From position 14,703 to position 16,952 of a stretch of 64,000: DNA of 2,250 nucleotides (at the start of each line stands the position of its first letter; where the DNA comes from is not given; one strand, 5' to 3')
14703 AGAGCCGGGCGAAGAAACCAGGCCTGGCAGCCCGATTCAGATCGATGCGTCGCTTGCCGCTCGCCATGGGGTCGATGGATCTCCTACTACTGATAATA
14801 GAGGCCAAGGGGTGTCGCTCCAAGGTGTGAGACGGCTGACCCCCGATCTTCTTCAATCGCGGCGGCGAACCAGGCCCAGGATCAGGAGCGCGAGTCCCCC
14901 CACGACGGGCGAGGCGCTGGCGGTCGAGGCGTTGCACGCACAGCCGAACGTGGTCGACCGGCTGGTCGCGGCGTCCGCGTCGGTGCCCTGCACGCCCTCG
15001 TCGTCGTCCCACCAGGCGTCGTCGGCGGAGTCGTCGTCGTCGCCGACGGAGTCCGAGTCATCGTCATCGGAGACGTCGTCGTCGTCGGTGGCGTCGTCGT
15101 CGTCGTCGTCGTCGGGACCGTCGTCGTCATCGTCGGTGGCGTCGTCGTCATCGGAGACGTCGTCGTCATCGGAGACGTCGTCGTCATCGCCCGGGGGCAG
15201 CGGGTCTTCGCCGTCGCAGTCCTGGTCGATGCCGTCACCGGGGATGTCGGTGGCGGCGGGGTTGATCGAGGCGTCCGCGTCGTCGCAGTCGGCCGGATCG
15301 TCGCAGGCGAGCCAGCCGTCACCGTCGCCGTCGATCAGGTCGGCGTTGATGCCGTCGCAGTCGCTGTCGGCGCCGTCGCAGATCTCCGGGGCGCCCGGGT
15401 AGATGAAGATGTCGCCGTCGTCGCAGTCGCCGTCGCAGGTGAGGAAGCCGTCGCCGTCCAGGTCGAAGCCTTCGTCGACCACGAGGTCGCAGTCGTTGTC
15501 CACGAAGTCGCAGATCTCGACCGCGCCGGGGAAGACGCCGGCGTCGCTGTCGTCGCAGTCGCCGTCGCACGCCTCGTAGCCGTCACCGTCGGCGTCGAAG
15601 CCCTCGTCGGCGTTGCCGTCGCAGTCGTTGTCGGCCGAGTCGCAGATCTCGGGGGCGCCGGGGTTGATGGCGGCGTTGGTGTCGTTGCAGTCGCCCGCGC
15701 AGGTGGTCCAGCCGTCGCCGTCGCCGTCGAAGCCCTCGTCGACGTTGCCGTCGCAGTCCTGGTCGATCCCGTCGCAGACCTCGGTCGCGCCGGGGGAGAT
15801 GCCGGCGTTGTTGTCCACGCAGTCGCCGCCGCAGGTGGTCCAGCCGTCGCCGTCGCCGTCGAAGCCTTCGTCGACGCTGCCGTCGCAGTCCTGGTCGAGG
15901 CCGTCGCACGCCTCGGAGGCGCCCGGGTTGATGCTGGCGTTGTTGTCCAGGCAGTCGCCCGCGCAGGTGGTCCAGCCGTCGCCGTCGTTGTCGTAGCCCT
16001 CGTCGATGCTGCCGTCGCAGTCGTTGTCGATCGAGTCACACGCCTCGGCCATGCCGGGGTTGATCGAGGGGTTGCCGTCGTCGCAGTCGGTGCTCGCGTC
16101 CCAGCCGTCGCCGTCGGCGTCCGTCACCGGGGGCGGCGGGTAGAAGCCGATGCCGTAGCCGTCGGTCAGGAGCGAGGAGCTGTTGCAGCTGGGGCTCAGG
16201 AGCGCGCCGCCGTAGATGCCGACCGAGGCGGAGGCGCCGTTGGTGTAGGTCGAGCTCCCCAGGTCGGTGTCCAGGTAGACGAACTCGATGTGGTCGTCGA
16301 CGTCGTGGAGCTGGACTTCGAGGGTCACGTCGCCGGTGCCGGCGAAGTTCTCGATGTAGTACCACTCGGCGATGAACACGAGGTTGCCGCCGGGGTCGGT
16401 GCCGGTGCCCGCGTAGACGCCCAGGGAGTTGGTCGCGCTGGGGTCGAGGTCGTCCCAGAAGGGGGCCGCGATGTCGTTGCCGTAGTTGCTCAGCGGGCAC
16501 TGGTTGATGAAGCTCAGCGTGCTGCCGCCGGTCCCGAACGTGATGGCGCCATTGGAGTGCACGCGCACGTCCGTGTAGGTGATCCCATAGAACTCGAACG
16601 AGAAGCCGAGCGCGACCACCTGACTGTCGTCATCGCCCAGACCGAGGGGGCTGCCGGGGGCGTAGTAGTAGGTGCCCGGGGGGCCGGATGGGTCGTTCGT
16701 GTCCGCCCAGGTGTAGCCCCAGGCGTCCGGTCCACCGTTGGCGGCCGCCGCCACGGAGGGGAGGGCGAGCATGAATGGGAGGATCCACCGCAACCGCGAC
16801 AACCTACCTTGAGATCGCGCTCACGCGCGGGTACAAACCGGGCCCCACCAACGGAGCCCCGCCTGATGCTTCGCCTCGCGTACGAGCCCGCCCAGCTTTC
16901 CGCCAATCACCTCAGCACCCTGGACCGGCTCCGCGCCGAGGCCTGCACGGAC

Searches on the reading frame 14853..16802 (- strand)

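Call 33: search_protein_families(library=ncbifam, proteins=[window:14853-16802:-], max_evalue=0.01)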
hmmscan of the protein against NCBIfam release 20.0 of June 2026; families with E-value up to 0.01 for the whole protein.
window:14853-16802:- (649 aa): 1 family
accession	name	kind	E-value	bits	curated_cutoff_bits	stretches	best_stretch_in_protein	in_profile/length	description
TIGR03901.2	MYXO-CTERM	domain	0.0065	16.8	20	0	620-648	3-32/34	MYXO-CTERM sorting domain-containing protein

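Call 34: search_protein_families(library=pfam, proteins=[window:14853-16802:-], max_evalue=0.01)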
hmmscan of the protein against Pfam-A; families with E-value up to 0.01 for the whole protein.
window:14853-16802:- (649 aa): 1 family
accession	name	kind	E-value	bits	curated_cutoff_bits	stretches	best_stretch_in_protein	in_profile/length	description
PF11617.13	Cu-binding_MopE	-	2.4e-63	210.4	27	7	371-400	1-30/30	Putative metal-binding motif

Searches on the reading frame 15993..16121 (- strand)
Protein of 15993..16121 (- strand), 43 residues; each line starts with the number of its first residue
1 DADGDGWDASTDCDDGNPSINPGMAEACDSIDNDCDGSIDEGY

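Call 85: search_solved_structures(query=A5, max_evalue=10, show_alignments=2)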
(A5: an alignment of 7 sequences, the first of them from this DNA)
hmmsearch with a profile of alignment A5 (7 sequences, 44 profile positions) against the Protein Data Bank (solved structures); distinct sequences matched with E-value up to 10: 8.
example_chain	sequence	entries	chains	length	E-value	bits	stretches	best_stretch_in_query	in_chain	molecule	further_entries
2vov_A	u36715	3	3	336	4.8e-08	36.2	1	1-41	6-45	SURFACE-ASSOCIATED PROTEIN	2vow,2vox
5w7c_C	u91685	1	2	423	0.66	13.3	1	10-26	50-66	Acyloxyacyl hydrolase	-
5w78_B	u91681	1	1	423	0.66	13.3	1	10-26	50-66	Acyloxyacyl hydrolase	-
9ze0_A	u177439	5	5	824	0.87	12.9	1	10-39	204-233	RNA-binding protein 5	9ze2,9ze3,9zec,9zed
5w7a_B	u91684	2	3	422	1.4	12.3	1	10-38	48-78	Acyloxyacyl hydrolase large subunit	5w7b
5o77_A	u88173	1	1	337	3.1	11.2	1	3-41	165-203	OmpK35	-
5o78_A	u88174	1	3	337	3.8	10.9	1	3-41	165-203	Phosphoporin PhoE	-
9hn1_A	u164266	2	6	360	5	10.5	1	3-41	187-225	OmpK35 | OmpK35 porin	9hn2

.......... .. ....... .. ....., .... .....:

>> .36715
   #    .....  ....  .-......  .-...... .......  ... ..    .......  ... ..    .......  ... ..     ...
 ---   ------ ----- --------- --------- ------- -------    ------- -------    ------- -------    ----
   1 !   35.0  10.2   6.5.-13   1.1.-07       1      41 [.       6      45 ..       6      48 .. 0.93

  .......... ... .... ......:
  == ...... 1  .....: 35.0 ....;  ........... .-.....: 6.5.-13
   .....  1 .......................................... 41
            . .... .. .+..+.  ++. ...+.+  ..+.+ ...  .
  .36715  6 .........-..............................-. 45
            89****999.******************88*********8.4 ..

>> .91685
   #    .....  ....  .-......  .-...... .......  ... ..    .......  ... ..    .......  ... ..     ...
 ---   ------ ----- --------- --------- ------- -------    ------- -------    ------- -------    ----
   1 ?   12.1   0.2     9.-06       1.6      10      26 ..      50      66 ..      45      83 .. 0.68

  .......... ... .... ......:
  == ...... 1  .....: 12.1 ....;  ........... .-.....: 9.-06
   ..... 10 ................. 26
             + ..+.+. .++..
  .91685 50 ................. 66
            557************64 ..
